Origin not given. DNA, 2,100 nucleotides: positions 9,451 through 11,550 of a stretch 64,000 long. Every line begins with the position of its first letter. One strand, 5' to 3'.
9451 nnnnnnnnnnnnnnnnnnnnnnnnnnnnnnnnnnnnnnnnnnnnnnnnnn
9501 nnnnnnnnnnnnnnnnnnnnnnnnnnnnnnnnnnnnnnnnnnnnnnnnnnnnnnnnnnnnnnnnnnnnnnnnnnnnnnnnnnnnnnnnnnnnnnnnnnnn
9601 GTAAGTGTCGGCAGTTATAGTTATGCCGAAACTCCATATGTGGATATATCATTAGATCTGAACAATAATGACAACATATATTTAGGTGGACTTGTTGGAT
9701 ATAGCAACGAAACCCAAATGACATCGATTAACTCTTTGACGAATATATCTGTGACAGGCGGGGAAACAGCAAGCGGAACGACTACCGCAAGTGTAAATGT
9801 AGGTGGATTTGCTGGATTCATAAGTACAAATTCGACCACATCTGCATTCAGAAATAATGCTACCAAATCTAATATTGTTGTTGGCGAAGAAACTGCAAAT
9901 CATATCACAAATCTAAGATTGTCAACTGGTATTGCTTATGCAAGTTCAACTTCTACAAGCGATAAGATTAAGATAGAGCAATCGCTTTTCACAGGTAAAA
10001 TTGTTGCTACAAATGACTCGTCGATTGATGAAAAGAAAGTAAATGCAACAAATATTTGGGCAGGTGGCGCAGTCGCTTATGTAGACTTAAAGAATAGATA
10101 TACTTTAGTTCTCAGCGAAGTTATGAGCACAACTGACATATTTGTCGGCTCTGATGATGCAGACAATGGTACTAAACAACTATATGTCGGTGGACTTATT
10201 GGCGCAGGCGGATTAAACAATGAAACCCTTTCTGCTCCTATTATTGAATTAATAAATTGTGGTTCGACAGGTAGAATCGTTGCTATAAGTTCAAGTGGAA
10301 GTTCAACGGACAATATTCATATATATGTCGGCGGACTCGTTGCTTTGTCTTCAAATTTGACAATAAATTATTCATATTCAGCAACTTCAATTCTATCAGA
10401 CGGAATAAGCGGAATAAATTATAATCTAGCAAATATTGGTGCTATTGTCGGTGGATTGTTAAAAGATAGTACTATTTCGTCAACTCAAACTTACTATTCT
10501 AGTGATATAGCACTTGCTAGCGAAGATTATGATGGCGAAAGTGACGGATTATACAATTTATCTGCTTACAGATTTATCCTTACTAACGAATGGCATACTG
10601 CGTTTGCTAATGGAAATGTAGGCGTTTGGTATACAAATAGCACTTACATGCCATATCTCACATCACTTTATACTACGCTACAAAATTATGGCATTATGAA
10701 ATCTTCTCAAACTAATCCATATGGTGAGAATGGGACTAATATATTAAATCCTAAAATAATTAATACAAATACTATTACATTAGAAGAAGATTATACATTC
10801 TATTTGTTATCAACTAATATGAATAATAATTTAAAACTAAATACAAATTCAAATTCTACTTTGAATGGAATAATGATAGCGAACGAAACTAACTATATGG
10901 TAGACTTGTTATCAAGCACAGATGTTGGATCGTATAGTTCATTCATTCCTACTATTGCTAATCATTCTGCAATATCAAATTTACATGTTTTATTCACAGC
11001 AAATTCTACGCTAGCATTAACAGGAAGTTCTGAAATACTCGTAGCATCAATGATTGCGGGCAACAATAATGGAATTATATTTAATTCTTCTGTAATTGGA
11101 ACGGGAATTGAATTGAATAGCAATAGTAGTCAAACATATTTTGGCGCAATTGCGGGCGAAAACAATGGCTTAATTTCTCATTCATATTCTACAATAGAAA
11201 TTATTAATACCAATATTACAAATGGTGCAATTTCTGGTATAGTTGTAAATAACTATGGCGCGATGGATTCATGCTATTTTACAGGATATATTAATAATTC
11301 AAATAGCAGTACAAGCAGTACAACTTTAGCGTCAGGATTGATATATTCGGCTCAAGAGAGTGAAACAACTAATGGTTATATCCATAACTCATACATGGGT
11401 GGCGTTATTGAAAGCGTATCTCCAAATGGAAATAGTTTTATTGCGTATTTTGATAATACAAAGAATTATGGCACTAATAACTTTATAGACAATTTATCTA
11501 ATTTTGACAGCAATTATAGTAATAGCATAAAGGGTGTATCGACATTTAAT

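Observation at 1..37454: Locus-level: three architecture-related GLUG proteins plus an orphan lipoprotein occupy about half the window, with no classical Gram-positive anchors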

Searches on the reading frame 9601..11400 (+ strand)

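Call 7: search_protein_families(library=pfam, proteins=[window:9601-11400:+], max_evalue=1)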
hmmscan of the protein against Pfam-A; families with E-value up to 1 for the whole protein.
window:9601-11400:+ (600 aa): 1 family
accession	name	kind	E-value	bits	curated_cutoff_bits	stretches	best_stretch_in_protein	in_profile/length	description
PF07581.17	Glug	-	0.38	11.7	20.5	0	195-227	4-28/28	The GLUG motif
